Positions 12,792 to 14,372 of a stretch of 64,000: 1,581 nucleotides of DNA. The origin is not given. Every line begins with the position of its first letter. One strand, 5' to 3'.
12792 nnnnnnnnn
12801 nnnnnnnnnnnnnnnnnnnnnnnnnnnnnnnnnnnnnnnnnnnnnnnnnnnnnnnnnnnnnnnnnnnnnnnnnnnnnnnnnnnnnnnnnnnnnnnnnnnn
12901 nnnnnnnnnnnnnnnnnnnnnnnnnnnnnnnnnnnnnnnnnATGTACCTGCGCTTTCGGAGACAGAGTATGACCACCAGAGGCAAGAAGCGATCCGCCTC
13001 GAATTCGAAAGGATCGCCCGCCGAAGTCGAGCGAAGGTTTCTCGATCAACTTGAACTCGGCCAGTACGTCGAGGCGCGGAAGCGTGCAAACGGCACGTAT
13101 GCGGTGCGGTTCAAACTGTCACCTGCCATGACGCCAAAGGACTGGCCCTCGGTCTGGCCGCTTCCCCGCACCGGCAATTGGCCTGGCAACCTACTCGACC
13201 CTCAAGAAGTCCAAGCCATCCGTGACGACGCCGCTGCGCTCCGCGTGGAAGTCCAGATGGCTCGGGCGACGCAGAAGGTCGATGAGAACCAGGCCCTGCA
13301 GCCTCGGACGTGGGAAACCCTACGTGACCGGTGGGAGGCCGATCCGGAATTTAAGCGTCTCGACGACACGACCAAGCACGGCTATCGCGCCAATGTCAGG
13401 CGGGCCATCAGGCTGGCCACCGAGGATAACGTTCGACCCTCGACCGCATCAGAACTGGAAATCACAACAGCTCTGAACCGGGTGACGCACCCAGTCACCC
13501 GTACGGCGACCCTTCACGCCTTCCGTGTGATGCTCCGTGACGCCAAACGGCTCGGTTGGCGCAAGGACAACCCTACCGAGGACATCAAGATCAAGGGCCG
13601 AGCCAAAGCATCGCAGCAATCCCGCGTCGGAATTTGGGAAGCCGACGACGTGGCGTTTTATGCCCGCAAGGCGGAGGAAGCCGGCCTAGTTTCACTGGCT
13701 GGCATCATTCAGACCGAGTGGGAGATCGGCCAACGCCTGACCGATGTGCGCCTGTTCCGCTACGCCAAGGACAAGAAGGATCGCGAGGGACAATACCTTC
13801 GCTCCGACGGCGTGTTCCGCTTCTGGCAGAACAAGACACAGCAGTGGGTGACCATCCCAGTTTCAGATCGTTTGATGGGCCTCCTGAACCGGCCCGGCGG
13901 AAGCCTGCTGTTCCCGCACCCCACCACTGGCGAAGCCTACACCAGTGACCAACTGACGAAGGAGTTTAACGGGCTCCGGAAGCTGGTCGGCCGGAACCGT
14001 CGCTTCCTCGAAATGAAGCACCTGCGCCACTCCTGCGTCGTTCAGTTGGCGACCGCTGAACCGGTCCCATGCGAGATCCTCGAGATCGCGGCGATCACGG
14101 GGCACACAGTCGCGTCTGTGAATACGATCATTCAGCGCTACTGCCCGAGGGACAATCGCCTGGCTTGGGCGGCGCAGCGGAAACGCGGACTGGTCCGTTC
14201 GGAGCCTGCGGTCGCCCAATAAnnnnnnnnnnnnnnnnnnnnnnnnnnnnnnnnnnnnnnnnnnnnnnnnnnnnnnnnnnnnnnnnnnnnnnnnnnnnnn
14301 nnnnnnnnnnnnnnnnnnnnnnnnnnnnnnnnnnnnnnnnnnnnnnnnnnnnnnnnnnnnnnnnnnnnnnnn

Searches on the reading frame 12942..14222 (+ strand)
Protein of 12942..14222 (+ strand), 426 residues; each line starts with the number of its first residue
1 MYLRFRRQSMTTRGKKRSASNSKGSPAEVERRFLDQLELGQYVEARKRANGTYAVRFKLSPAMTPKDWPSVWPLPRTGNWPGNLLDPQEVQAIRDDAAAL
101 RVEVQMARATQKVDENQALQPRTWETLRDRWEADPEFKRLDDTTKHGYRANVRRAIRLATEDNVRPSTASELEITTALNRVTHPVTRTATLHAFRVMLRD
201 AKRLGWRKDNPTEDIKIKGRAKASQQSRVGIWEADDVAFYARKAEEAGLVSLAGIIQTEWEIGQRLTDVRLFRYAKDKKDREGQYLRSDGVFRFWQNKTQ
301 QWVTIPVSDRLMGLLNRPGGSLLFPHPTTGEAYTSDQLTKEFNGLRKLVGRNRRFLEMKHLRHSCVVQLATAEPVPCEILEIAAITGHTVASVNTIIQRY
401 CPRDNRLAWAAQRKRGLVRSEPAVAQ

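Call 8: search_protein_families(library=pfam, proteins=[window:12942-14222:+], max_evalue=0.01)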
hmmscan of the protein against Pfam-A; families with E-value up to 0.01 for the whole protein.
window:12942-14222:+ (426 aa): 0 families

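Call 17: find_homologous_proteins(query=window:12942-14222:+, max_evalue=0.00001)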
Query window:12942-14222:+ (426 aa): 374 proteins with E <= 0.00001 among 8000 candidates; the best 120 are listed.
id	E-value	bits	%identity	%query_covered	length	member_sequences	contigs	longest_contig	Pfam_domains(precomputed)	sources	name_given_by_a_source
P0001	2.9e-279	944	100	98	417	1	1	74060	-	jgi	jgi:hypothetical protein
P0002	2.5e-73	266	42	90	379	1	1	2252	-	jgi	jgi:site-specific recombinase XerD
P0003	8.4e-73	264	41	91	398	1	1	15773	-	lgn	-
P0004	6.5e-72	261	43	90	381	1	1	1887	-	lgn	-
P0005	2.3e-71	259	40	90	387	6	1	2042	-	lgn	-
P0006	3.7e-71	258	43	90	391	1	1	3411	-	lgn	-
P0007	1.5e-70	256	41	90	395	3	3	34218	-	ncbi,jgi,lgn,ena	jgi:site-specific recombinase XerD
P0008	2.1e-70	256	41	90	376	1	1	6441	PF00589.28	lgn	-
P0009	2.8e-70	256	42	90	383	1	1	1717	-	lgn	-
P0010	5.2e-70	255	42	90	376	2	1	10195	-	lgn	-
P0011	7.0e-70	254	42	90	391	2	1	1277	PF00589.28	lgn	-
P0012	8.7e-69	251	41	90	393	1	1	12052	-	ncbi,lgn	ncbi:MAG: hypothetical protein WA840_20550 [Caulobacteraceae bacterium]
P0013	1.3e-68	250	41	90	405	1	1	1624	PF00589.28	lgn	-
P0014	1.7e-68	250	41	90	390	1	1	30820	-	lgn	-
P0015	2.0e-68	249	41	90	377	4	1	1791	PF00589.28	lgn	-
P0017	4.1e-68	248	41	90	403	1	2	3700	PF00589.28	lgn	-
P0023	2.9e-67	246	39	90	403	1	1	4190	PF00589.28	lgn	-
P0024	6.5e-67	244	43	90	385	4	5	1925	PF00589.28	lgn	-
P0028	2.6e-66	243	40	90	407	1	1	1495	PF00589.28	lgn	-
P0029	2.7e-66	242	39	91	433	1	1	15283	PF00589.28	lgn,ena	-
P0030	2.7e-66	242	41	90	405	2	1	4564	PF00589.28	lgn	-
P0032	6.3e-66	241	39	90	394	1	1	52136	PF00589.28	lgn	-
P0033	1.2e-65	240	40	92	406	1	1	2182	PF00589.28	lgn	-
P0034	1.9e-65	240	39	91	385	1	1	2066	PF00589.28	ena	-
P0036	2.4e-65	239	40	90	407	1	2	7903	PF00589.28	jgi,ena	-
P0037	2.9e-65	239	41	90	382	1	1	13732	PF00589.28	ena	-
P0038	5.6e-65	238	40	91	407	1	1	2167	PF00589.28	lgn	-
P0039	7.9e-65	238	41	90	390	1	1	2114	PF00589.28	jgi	jgi:integrase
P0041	1.0e-64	237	41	90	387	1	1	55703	PF00589.28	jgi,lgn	-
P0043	1.5e-64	237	41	90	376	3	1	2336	PF00589.28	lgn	-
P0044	2.9e-64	236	39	91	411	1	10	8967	PF00589.28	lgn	-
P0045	3.5e-64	235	39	89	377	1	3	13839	PF00589.28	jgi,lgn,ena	jgi:integrase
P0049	5.8e-64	235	40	90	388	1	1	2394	PF00589.28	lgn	-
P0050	6.5e-64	235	38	90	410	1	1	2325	PF00589.28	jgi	jgi:integrase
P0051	6.9e-64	235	41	90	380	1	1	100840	PF00589.28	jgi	jgi:hypothetical protein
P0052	1.1e-63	234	39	90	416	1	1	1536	PF00589.28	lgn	-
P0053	1.2e-63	234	39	90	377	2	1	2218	PF00589.28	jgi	jgi:integrase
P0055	1.6e-63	233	39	90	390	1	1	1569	PF00589.28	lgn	-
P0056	1.6e-63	233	41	91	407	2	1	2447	PF00589.28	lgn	-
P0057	2.0e-63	233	41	90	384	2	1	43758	PF00589.28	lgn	-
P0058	2.0e-63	233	40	90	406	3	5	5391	PF00589.28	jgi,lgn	jgi:hypothetical protein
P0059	2.2e-63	233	40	90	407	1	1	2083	PF00589.28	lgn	-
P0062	2.8e-63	233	39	90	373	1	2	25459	PF00589.28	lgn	-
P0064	3.1e-63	232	39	90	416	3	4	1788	PF00589.28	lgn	-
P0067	3.7e-63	232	40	90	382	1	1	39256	PF00589.28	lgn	-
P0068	4.1e-63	232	37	90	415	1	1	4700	PF00589.28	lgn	-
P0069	4.5e-63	232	41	90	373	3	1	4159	PF00589.28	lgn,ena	-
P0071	5.3e-63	232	37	90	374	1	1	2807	PF00589.28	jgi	jgi:hypothetical protein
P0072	6.5e-63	231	40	90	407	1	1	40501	PF00589.28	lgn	-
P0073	7.1e-63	231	39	90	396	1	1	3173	PF00589.28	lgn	-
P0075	9.4e-63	231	39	91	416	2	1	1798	PF00589.28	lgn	-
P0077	1.1e-62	231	40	90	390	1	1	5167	PF00589.28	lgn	-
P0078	1.2e-62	230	41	90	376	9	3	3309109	-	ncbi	-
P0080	1.5e-62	230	38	96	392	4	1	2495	PF00589.28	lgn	-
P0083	2.6e-62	229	41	90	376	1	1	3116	PF00589.28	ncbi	-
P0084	3.3e-62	229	38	91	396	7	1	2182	PF00589.28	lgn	-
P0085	4.2e-62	229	40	90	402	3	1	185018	-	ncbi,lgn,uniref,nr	ncbi:hypothetical protein [Phenylobacterium sp.]|uniref:tyrosine-type recombinase/integrase n=1 Tax=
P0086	6.0e-62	228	39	91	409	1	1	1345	PF00589.28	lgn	-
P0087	6.8e-62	228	38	91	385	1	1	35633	PF00589.28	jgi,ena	jgi:site-specific recombinase XerD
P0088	7.0e-62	228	40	90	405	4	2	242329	PF00589.28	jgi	jgi:ribosomal protein L24E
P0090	7.8e-62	228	39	92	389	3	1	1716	PF00589.28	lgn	-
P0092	1.2e-61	227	39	90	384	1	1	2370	PF00589.28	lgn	-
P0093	1.5e-61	227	38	90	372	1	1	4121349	PF00589.28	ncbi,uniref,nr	ncbi:hypothetical protein LRS10_13510 [Phenylobacterium sp. J426]|uniref:tyrosine-type recombinase/i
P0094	1.6e-61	227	40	90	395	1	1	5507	PF00589.28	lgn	-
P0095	1.7e-61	227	39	90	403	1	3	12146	PF00589.28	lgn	-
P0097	1.9e-61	227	39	90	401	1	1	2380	PF00589.28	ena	-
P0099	1.9e-61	226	40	90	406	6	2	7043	PF00589.28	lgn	-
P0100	2.0e-61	226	39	91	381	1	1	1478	PF00589.28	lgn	-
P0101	2.3e-61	226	40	90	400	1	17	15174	PF00589.28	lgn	-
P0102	3.3e-61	226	39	90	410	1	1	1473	PF00589.28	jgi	-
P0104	4.2e-61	225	38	90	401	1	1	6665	PF00589.28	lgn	-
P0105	4.9e-61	225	39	90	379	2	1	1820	PF00589.28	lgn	-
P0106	5.2e-61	225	39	90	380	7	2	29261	PF00589.28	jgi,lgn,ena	jgi:integrase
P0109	5.6e-61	225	38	91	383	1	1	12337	PF00589.28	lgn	-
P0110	7.9e-61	224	39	90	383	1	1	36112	PF00589.28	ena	-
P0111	1.0e-60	224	39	90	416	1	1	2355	PF00589.28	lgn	-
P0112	1.0e-60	224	38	90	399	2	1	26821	PF00589.28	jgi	jgi:site-specific recombinase XerD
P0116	1.6e-60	223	40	91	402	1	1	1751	PF00589.28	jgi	-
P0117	1.6e-60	223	38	90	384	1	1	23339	PF00589.28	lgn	-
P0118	1.6e-60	223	37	90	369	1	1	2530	PF00589.28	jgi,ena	-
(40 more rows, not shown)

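Call 18: find_related_loci(query=window:12942-14222:+, collection=viral_contigs, flank=6000)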
Query window:12942-14222:+ (426 aa) in viral_contigs; peptide patterns used: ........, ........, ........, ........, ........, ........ (x = any residue, [..] = any of these).
2 stretches matched a pattern, but none encodes a relative of the query by tblastn (E <= 1e-3).

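Call 19: find_encoding_contigs(protein=P0093, flank=6000, max_places=3)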
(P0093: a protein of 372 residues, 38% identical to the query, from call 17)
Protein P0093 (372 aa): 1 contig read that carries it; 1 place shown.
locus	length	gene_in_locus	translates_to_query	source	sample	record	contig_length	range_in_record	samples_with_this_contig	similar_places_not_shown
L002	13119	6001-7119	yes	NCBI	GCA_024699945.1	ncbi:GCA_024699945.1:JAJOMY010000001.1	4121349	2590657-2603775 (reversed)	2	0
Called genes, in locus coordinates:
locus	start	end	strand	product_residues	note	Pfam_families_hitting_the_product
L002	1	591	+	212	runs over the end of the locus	-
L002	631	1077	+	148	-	-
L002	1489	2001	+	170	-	PF07799:DUF1643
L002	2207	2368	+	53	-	-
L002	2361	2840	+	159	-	-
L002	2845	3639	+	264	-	-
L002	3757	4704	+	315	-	-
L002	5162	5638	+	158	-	-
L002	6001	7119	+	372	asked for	PF00589:Phage_integrase (weak)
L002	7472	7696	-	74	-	-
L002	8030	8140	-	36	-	-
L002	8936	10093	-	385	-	PF03435:Sacchrp_dh_NADP, PF13460:NAD_binding_10 (weak)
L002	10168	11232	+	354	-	PF07555:NAGidase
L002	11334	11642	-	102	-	-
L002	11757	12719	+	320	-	PF13650:Asp_protease_2, PF13975:gag-asp_proteas, PF13650:Asp_protease_2, PF13975:gag-asp_proteas (weak)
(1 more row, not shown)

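Call 20: find_encoding_contigs(protein=P0078, flank=6000, max_places=3)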
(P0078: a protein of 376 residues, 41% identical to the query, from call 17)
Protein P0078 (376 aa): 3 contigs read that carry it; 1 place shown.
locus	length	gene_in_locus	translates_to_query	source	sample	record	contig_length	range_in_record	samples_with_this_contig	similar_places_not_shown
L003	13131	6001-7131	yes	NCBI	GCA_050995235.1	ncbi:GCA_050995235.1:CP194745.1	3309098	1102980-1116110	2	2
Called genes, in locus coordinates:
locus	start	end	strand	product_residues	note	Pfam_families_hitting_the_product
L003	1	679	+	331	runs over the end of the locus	PF13479:AAA_24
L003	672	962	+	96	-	-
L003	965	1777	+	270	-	-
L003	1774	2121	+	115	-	-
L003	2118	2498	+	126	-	PF27050:Phage_P22_Y8K6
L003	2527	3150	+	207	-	-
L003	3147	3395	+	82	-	-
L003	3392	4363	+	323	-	-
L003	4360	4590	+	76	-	PF26109:WHD_BrxR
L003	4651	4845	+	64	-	-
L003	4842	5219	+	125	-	-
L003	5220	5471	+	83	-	-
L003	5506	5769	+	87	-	-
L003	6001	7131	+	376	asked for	-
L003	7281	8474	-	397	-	PF01053:Cys_Met_Meta_PP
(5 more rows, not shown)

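Call 21: find_encoding_contigs(protein=P0085, flank=6000, max_places=3)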
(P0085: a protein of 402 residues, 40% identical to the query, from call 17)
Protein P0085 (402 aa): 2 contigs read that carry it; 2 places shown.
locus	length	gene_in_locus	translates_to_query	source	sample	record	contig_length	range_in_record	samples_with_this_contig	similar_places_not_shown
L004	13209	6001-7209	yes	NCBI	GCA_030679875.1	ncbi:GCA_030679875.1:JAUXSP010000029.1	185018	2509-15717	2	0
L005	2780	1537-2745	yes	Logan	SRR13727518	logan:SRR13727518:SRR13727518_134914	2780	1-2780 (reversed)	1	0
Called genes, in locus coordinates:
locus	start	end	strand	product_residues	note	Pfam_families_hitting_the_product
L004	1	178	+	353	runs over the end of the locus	PF04313:HSDR_N (faint), PF13588:HSDR_N_2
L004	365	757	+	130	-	-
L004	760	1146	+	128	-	-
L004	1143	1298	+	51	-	-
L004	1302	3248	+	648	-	PF01047:MarR (weak), PF12802:MarR_2 (weak), PF25212:HVO_A0114 (weak), PF02195:ParB_N, PF17762:HTH_ParB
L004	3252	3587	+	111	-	-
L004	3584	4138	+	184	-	-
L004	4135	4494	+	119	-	-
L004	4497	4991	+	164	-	-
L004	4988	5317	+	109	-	-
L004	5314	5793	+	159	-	-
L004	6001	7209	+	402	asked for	-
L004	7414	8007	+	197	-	-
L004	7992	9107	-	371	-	PF01702:TGT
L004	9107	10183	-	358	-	PF02547:Queuosine_synth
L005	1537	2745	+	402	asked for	-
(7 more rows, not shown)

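Call 28: find_encoding_contigs(protein=P0001, flank=10000, max_places=5)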
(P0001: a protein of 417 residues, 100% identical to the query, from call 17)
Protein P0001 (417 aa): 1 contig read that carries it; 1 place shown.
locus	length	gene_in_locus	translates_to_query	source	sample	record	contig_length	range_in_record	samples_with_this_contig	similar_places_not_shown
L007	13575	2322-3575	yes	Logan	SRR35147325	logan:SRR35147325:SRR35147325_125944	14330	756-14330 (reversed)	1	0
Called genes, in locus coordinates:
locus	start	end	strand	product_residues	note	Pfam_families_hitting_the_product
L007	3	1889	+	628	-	?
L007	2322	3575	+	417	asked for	-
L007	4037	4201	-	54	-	-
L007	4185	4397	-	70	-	-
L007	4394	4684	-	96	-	-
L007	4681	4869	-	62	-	-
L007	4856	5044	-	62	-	-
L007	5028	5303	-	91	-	-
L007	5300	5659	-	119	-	-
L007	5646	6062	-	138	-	-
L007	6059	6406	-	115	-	-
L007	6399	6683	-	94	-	-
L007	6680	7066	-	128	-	PF24746:DUF7694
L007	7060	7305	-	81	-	-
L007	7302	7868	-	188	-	-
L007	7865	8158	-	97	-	-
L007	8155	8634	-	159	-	PF13384:HTH_23 (faint), PF08281:Sigma70_r4_2 (weak)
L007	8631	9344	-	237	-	PF13384:HTH_23 (faint)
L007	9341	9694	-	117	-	-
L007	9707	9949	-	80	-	-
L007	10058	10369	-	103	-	-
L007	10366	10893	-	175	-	-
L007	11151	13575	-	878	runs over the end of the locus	-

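Call 47: search_protein_families(library=pfam, proteins=[window:12942-14222:+, P0078, P0093], max_evalue=1)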
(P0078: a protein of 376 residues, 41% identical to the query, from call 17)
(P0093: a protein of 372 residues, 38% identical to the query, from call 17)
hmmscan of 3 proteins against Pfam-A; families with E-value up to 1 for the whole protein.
window:12942-14222:+ (426 aa): 1 family
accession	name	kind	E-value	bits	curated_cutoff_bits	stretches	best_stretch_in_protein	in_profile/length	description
PF25240.1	PUB2_N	-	0.19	12.1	29.5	1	334-380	57-103/140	PUB2-like, N-terminal domain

P0078 (376 aa): 2 families
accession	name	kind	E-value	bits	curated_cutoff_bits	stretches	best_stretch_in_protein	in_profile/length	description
PF00589.27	Phage_integrase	-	0.0035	17.6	27.1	1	223-347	34-158/172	Phage integrase family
PF12854.13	PPR_1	-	0.24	11.6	23.8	1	82-95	3-16/34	PPR repeat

P0093 (372 aa): 4 families
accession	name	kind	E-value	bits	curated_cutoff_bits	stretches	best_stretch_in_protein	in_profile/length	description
PF00589.27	Phage_integrase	-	8.4e-07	29.4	27.1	1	201-344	11-160/172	Phage integrase family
PF22022.2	Phage_int_M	-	0.083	13.6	27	1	124-182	34-94/96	Phage integrase central domain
PF10828.13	DUF2570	-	0.1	13.1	26.6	1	44-99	24-79/108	Protein of unknown function (DUF2570)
PF13495.12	Phage_int_SAM_4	-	0.19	12.6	27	1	108-160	15-67/85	Phage integrase, N-terminal SAM-like domain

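Call 63: predict_structure(alignment_id=A2)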
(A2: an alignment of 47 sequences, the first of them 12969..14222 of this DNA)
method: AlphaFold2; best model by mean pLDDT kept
length: 417 residues; sequences in the alignment: 47
mean_pLDDT: 89.4   pTM: 0.64
mean pLDDT of the five models: 89.4, 88.6, 87.6, 86.9, 86.4
residues with pLDDT >= 90: 301; 70-90: 78; 50-70: 32; < 50: 6
segments of 3 or more residues with pLDDT < 50: 1-5
pLDDT, mean of each block of 10 residues (from residue 1): 48 73 90 95 97 90 95 96 96 91 62 95 97 95 98 97 97 93 98 96 91 57 91 97 97 94 93 93 91 94 92 95 95 96 90 94 90 92 92 75 79 63
secondary structure, 60 per line:
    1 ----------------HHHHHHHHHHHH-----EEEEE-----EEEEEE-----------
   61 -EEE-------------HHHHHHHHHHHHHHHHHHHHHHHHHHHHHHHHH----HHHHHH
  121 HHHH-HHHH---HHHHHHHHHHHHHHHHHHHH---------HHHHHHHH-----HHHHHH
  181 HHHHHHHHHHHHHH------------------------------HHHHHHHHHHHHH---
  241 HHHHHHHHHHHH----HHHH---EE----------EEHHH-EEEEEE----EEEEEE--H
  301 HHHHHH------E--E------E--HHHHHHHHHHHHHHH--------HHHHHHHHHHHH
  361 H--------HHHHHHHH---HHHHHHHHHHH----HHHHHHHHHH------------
elements in order: H17-28 E34-38 E44-49 E62-64 H78-110 H115-124 H126-129 H133-152 H162-169 H175-194 H225-237 H241-252 H257-260 E282-287 E292-297 H300-306 H326-340 H349-361 H370-377 H381-391 H396-405

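Call 66: fold_search(model_id=the predicted structure, library=pdb)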
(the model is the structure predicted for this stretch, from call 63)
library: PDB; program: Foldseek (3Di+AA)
matches with E <= 10: 201; with E <= 0.001: 44
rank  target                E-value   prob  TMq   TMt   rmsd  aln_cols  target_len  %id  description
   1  1z1b_B                2.1e-08  1.00  0.53  0.62  12.7       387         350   16  Crystal structure of a lambda integrase dimer bound to a COC' core site (released 2005-06-28)
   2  1z1b_A                4.0e-08  1.00  0.51  0.60  14.2       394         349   16  Crystal structure of a lambda integrase dimer bound to a COC' core site (released 2005-06-28)
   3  5hxy_A                9.1e-08  1.00  0.33  0.46  14.9       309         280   11  Crystal structure of XerA recombinase (released 2017-02-01)
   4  5hxy_C                2.2e-07  1.00  0.32  0.46  15.0       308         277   12  Crystal structure of XerA recombinase (released 2017-02-01)
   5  6emz_A                3.8e-07  1.00  0.44  0.55   8.8       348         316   14  Structure of the Tn1549 transposon Integrase (aa 82-397, R225K) in complex with circular intermediate DNA (CI5-DNA) (released 2018-04-04)
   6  6en2_A                4.4e-07  1.00  0.44  0.56   7.5       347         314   14  Structure of the Tn1549 transposon Integrase (aa 82-397, R225K) in complex with a circular intermediate DNA (CI6b-DNA) (released 2018-04-04)
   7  1z1g_A                4.9e-07  1.00  0.51  0.60  13.2       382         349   15  Crystal structure of a lambda integrase tetramer bound to a Holliday junction (released 2005-06-28)
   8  5hxy_B                5.7e-07  1.00  0.33  0.47  15.4       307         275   12  Crystal structure of XerA recombinase (released 2017-02-01)
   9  9rd5_H                7.4e-07  1.00  0.41  0.51   7.4       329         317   14  Phi3T SroF bound to DNA (released 2026-01-14)
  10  5hxy_D                9.0e-07  1.00  0.32  0.47  15.0       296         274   12  Crystal structure of XerA recombinase (released 2017-02-01)
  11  1p7d_A                1.5e-06  1.00  0.46  0.65   4.7       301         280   18  Crystal structure of the Lambda Integrase (residues 75-356) bound to DNA (released 2003-08-12)
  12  1z1g_B                1.7e-06  1.00  0.49  0.59  13.1       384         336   16  Crystal structure of a lambda integrase tetramer bound to a Holliday junction (released 2005-06-28)
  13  1a0p                  2.1e-06  1.00  0.27  0.38  13.4       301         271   15  SITE-SPECIFIC RECOMBINASE, XERD (released 1998-03-18)
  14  1z19_B                2.3e-06  1.00  0.49  0.69   4.9       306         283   17  Crystal structure of a lambda integrase(75-356) dimer bound to a COC' core site (released 2005-06-28)
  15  5j0n_G                2.4e-06  1.00  0.48  0.57  14.3       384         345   16  Lambda excision HJ intermediate (released 2017-02-08)
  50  5c6k_A                2.6e-03  1.00  0.27  0.60   5.4       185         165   16  Bacteriophage P2 integrase catalytic domain (released 2015-10-21)
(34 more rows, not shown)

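Call 69: find_encoding_contigs(protein=P0007, flank=5000, max_places=3)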
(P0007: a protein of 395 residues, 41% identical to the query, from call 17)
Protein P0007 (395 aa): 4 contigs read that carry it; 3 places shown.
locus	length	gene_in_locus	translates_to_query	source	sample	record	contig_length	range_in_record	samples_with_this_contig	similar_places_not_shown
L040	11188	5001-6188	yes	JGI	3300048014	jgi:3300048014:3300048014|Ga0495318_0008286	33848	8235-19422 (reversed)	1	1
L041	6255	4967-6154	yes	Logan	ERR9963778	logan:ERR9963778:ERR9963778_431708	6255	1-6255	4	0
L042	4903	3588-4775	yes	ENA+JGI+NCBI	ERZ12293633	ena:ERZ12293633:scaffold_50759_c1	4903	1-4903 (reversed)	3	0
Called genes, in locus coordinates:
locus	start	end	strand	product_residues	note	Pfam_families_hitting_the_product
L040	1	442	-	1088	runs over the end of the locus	PF00873:ACR_tran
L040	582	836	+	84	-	-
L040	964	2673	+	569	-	-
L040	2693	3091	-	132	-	-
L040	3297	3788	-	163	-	-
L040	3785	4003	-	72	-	-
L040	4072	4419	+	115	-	-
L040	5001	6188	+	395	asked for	-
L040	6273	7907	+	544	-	-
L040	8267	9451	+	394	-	PF02784:Orn_Arg_deC_N, PF00278:Orn_DAP_Arg_deC (weak)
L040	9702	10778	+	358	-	PF01916:DS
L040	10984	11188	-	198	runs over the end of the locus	PF03551:PadR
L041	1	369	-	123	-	?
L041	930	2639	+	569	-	-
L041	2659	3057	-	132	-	-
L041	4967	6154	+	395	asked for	-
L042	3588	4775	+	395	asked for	-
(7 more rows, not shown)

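Call 70: find_encoding_contigs(protein=P0012, flank=5000, max_places=2)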
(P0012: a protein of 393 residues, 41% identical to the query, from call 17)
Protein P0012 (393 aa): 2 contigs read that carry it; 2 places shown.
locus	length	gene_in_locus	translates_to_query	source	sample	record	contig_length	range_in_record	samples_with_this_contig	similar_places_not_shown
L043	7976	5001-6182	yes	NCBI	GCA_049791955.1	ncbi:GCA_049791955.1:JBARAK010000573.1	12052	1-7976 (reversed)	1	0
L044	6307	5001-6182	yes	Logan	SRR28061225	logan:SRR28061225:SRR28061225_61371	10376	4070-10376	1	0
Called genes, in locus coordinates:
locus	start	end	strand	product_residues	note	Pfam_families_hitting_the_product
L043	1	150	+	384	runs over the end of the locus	-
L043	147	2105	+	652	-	PF00145:DNA_methylase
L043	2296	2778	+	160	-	-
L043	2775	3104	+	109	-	-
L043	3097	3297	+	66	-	-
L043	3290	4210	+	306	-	-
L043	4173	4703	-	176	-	-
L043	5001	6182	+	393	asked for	-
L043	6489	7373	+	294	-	-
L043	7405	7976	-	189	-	PF01189:Methyltr_RsmB-F, PF13649:Methyltransf_25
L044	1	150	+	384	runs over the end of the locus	-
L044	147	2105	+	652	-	PF00145:DNA_methylase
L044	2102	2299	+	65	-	-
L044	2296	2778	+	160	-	-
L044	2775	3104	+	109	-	-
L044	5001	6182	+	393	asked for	-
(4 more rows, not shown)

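Call 71: find_encoding_contigs(protein=P0003, flank=5000, max_places=2)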
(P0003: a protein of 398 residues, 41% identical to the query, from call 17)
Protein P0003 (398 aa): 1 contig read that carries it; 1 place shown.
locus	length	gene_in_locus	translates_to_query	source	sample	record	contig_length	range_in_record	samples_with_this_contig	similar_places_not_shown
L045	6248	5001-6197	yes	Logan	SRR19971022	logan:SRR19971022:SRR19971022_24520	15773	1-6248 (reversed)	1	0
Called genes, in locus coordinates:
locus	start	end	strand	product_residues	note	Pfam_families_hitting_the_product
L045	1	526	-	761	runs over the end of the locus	-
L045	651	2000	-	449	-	-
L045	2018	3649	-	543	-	PF00082:Peptidase_S8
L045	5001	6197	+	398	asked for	-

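Call 83: search_protein_families(library=phrogs, proteins=[window:12969-14222:+], max_evalue=0.01)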
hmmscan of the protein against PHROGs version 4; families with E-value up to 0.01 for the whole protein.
window:12969-14222:+ (417 aa): 1 family
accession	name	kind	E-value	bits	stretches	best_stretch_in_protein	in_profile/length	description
phrog_1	-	integration and excision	1.9e-11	44.9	1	34-380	114-423/611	integrase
